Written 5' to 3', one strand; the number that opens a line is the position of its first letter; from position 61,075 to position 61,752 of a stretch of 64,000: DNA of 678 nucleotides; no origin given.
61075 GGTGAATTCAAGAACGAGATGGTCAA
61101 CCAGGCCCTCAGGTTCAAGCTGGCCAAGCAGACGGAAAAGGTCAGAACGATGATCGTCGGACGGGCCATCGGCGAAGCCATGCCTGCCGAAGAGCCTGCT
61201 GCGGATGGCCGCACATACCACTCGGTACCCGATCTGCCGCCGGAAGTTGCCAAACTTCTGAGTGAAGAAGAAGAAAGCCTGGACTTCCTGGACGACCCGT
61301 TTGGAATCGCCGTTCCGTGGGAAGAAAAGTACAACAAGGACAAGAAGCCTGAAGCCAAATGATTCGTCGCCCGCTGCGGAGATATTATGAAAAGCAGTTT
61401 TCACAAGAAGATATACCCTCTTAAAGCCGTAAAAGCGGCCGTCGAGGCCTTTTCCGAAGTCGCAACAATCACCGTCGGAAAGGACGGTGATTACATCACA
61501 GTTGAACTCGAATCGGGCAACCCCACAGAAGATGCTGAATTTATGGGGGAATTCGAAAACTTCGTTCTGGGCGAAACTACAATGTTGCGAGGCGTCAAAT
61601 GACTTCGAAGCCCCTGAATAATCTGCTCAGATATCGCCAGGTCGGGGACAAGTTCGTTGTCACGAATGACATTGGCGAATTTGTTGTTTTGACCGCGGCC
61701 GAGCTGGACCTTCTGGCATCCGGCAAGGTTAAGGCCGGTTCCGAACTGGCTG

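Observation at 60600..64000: Tightly coupled operon of two small proteins plus a SPASM radical SAM and a second radical SAM, immediately downstream of tRNA-Pro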

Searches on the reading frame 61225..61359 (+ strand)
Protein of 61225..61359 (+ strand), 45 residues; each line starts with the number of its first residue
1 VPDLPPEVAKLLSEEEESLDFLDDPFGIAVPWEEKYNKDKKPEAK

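Call 66: search_protein_representatives(alignment_id=A5)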
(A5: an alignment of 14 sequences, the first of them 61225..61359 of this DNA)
Query: 14 sequences, 42 profile positions. Proteins with E-value up to 0.001 (for the whole library): 252; up to 1e-10: 27; up to 1e-30: 0. The best 150 are listed.
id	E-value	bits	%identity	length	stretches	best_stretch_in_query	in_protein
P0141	1.1e-17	79.7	-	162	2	17-41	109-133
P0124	2.2e-17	78.6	-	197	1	2-41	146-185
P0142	2.7e-17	78.4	-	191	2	7-37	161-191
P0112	4.3e-17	77.7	-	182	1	3-40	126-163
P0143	1.6e-16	75.9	-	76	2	20-41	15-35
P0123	1.7e-16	75.8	-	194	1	2-41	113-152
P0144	7.0e-15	70.7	-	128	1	8-41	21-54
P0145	7.0e-15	70.6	-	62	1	2-40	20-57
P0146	2.0e-14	69.2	-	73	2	15-41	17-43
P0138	1.1e-13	66.8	-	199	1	3-41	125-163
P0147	1.2e-13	66.7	-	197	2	14-41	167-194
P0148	1.5e-13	66.4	-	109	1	7-39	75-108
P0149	1.5e-13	66.4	-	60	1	3-41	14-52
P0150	1.5e-13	66.3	-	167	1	5-39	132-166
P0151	5.5e-13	64.6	-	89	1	13-40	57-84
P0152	9.7e-13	63.8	-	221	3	23-40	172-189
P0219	7.5e-08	48.1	-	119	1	17-41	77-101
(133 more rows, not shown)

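Call 82: find_encoding_contigs(protein=P0152, flank=8000, max_places=2)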
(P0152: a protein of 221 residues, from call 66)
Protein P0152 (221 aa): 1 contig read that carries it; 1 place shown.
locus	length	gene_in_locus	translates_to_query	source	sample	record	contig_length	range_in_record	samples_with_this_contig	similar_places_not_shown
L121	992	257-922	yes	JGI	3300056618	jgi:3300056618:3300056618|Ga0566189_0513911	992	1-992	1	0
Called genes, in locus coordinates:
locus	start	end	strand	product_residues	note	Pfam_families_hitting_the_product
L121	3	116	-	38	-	?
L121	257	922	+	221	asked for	PF27806:HxsD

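Call 83: find_encoding_contigs(protein=P0141, flank=8000, max_places=2)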
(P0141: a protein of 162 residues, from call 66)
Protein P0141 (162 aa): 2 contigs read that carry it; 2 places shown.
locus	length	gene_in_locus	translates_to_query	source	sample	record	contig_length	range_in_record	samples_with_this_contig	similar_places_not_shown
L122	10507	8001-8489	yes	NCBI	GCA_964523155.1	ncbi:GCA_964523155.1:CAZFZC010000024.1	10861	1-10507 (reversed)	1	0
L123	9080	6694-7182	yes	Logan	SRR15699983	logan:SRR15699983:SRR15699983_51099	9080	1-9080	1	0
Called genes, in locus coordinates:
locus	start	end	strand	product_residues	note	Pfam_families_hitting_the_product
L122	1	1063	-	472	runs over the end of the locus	?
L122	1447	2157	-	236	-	PF04055:Radical_SAM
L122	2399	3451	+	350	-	PF04055:Radical_SAM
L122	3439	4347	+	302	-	PF04055:Radical_SAM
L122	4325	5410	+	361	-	PF12838:Fer4_7 (faint), PF14697:Fer4_21 (faint), PF00037:Fer4 (weak), PF12837:Fer4_6 (faint), PF13237:Fer4_10 (weak), PF13187:Fer4_9, PF04055:Radical_SAM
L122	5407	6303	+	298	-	PF04055:Radical_SAM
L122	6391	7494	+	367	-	PF06819:Arc_PepC (weak)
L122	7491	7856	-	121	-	-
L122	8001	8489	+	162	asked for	PF27806:HxsD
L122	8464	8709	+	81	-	-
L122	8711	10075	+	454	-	PF13353:Fer4_12 (weak), PF04055:Radical_SAM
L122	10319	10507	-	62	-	?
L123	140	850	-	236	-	PF04055:Radical_SAM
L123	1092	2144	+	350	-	PF04055:Radical_SAM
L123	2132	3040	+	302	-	PF04055:Radical_SAM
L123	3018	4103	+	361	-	PF12838:Fer4_7 (faint), PF14697:Fer4_21 (faint), PF00037:Fer4 (weak), PF12837:Fer4_6 (faint), PF13237:Fer4_10 (weak), PF13187:Fer4_9, PF04055:Radical_SAM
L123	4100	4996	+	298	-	PF04055:Radical_SAM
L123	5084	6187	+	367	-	PF06819:Arc_PepC (weak)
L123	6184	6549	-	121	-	-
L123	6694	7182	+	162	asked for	PF27806:HxsD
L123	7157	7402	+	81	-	-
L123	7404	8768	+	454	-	PF13353:Fer4_12 (weak), PF04055:Radical_SAM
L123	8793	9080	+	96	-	?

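Call 84: find_encoding_contigs(protein=P0142, flank=8000, max_places=2)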
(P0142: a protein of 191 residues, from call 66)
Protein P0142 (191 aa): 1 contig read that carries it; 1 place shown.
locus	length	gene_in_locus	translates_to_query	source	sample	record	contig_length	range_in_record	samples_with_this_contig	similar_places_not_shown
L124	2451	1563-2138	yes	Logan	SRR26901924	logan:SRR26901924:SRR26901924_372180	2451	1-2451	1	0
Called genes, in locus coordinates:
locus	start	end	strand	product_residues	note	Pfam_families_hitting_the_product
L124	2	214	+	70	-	?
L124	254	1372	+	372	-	PF06819:Arc_PepC (weak)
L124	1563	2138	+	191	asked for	PF27806:HxsD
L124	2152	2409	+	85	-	-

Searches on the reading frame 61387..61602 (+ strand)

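Call 5: search_protein_families(library=ncbifam, proteins=[window:61387-61602:+], max_evalue=0.01)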
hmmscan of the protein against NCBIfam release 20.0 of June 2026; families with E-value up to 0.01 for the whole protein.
window:61387-61602:+ (71 aa): 2 families
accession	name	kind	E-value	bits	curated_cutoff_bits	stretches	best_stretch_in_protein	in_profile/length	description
NF038315.1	HxsD_rel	equivalog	2.8e-20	72.3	41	1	4-64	2-61/62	HxsD-like protein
TIGR03976.1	chp_LLNDYxLRE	equivalog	7.4e-05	23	50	1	5-59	1-58/90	His-Xaa-Ser system protein HxsD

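Call 6: search_protein_families(library=pfam, proteins=[window:61387-61602:+], max_evalue=0.01)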
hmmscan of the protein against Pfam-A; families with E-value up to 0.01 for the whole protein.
window:61387-61602:+ (71 aa): 0 families

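Call 97: search_protein_families(library=padloc, proteins=[window:61387-61602:+], max_evalue=0.001)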
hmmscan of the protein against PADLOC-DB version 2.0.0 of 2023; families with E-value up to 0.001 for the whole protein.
window:61387-61602:+ (71 aa): 0 families
